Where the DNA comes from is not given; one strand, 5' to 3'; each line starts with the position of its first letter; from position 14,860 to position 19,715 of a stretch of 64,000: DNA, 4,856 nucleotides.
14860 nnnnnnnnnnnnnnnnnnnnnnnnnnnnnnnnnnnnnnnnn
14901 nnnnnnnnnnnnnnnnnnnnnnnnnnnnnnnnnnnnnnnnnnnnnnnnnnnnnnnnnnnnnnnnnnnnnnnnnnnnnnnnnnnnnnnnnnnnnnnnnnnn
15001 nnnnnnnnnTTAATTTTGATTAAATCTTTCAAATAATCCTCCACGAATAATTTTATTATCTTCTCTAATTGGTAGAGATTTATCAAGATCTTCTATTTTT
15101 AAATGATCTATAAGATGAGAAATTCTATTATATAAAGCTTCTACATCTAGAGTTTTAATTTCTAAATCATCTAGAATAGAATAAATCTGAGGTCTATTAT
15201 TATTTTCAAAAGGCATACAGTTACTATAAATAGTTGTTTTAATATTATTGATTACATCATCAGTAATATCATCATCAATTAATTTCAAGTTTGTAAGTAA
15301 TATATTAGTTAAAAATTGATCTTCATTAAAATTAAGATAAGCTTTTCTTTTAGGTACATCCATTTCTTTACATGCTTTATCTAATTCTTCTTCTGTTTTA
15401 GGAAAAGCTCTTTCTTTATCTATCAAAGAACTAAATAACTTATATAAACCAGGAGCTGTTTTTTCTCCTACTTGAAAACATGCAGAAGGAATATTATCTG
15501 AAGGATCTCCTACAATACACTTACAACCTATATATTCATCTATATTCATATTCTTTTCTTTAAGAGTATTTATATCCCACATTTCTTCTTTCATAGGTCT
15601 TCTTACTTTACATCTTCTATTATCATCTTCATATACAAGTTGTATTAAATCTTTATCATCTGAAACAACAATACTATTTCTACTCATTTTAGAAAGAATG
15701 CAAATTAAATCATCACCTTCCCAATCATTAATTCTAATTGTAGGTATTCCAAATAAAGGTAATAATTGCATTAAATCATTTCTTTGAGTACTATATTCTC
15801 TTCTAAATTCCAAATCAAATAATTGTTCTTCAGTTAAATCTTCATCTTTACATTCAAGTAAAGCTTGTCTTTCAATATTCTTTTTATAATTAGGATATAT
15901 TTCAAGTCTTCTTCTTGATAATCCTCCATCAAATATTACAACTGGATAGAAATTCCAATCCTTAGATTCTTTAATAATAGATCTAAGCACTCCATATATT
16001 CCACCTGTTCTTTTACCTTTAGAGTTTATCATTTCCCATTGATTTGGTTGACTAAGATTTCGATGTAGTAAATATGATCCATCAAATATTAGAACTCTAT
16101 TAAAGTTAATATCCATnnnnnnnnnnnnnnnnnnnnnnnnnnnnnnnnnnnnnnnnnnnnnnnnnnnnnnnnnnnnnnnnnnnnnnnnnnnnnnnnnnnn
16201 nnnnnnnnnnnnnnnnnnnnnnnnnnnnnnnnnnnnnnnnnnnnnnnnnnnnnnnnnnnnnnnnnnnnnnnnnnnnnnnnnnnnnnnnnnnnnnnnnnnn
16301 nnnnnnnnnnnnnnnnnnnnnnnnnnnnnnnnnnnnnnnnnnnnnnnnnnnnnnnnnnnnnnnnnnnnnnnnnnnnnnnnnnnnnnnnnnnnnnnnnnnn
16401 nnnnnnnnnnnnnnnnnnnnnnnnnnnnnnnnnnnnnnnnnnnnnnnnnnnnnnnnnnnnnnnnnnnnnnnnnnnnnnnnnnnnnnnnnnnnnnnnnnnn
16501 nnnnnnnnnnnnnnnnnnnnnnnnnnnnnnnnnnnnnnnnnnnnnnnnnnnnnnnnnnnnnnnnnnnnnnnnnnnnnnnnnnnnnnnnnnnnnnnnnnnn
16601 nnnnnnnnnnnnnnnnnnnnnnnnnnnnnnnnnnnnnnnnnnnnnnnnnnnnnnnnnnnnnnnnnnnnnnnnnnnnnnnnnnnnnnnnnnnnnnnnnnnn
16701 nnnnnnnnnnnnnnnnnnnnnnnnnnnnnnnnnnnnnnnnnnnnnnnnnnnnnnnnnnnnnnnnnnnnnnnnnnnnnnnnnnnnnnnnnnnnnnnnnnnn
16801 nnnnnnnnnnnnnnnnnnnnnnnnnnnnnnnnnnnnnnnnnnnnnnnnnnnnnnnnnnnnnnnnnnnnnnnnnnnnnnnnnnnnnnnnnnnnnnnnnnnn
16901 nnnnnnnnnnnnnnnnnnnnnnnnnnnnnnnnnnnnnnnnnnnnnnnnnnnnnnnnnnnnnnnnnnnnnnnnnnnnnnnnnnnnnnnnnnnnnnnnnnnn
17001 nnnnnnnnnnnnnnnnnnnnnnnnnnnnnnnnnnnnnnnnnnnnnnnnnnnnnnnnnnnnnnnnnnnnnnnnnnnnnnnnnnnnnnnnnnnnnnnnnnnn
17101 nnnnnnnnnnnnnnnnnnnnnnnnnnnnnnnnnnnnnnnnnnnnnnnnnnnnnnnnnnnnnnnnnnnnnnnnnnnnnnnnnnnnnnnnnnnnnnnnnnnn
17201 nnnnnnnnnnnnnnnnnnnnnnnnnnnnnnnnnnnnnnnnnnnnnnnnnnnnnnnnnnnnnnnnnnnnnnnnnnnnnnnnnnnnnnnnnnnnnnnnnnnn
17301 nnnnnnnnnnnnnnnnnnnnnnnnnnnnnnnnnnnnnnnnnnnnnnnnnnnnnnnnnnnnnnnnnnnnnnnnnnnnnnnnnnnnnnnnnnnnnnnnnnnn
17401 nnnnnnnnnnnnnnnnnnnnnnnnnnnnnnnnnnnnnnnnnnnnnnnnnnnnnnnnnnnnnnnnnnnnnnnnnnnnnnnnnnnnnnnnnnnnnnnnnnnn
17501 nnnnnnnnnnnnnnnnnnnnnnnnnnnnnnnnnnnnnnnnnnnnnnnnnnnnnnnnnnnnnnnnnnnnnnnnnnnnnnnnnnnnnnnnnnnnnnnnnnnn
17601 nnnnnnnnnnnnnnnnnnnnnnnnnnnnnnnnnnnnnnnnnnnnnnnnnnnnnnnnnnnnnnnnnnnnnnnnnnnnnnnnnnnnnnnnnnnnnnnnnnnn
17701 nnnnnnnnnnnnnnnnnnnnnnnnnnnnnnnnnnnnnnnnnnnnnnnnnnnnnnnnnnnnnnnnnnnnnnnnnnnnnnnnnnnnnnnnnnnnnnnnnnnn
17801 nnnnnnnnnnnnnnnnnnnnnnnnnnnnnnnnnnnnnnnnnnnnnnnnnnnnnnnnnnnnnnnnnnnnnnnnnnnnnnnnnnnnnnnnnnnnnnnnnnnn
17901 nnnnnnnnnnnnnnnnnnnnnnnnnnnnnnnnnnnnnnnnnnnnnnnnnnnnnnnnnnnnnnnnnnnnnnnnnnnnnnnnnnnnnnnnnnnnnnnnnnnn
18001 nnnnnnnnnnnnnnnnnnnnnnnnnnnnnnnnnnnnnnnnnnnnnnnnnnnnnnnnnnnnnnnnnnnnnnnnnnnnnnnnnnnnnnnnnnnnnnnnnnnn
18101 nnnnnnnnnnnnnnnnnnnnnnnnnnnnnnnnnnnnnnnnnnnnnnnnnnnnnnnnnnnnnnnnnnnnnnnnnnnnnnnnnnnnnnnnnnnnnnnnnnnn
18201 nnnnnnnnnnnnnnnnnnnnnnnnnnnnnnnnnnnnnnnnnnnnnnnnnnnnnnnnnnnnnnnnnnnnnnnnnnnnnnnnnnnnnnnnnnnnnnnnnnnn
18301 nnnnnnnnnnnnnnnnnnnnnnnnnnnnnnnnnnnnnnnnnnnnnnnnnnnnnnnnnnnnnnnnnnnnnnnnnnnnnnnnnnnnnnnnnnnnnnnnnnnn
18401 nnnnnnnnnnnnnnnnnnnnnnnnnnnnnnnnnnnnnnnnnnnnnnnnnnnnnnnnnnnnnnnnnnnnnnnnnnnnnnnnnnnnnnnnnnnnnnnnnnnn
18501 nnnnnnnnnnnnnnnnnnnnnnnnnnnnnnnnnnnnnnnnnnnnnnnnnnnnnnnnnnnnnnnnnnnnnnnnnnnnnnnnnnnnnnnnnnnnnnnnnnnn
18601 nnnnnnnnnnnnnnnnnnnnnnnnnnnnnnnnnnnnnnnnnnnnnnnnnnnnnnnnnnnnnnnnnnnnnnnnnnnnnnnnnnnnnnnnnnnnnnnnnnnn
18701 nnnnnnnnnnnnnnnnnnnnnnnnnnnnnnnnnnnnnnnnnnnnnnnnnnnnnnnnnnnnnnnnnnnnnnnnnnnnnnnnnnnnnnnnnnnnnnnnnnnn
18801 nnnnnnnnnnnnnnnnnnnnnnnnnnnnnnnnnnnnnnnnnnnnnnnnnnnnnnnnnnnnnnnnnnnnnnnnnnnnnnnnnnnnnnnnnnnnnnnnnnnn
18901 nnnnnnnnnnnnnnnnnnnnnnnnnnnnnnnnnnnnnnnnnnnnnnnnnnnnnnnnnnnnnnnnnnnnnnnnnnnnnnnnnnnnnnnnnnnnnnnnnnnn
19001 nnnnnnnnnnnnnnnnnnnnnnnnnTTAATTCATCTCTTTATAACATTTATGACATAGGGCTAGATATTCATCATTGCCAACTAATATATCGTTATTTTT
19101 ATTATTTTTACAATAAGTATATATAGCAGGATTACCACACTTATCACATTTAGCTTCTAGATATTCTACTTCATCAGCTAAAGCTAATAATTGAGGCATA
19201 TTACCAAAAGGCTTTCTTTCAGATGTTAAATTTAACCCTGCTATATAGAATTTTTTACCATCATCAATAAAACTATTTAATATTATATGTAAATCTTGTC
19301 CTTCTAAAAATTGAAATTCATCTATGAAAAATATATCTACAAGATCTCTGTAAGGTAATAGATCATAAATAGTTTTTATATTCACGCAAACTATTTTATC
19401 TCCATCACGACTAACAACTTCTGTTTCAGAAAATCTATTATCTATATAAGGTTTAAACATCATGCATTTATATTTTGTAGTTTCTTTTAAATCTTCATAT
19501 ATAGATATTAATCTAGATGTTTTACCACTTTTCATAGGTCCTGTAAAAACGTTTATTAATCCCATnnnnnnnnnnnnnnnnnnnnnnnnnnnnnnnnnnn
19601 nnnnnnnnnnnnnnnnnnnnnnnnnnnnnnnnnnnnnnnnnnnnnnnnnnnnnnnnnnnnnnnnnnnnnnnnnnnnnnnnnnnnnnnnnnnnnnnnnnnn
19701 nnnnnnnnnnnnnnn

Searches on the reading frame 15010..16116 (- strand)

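Call 48: search_protein_families(library=pfam, proteins=[window:15010-16116:-], max_evalue=0.01)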
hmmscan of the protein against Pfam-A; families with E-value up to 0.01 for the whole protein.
window:15010-16116:- (368 aa): 2 families
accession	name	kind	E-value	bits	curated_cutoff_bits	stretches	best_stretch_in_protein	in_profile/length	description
PF02739.22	5_3_exonuc_N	-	1.5e-21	77.3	34.3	1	8-187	2-161/164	5'-3' exonuclease, N-terminal resolvase-like domain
PF01367.25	5_3_exonuc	-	6.3e-05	23.8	40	1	193-238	4-48/97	5'-3' exonuclease, C-terminal SAM fold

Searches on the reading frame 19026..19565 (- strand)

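Call 62: search_protein_families(library=pfam, proteins=[window:19026-19565:-], max_evalue=0.001)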
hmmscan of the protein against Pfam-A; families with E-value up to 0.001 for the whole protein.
window:19026-19565:- (179 aa): 2 families
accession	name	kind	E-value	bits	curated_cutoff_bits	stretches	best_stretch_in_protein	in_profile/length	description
PF00265.24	TK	-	6.4e-39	134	20.6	1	3-175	2-176/176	Thymidine kinase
PF13173.12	AAA_14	-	0.00098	19.6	27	0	4-110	4-97/129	AAA domain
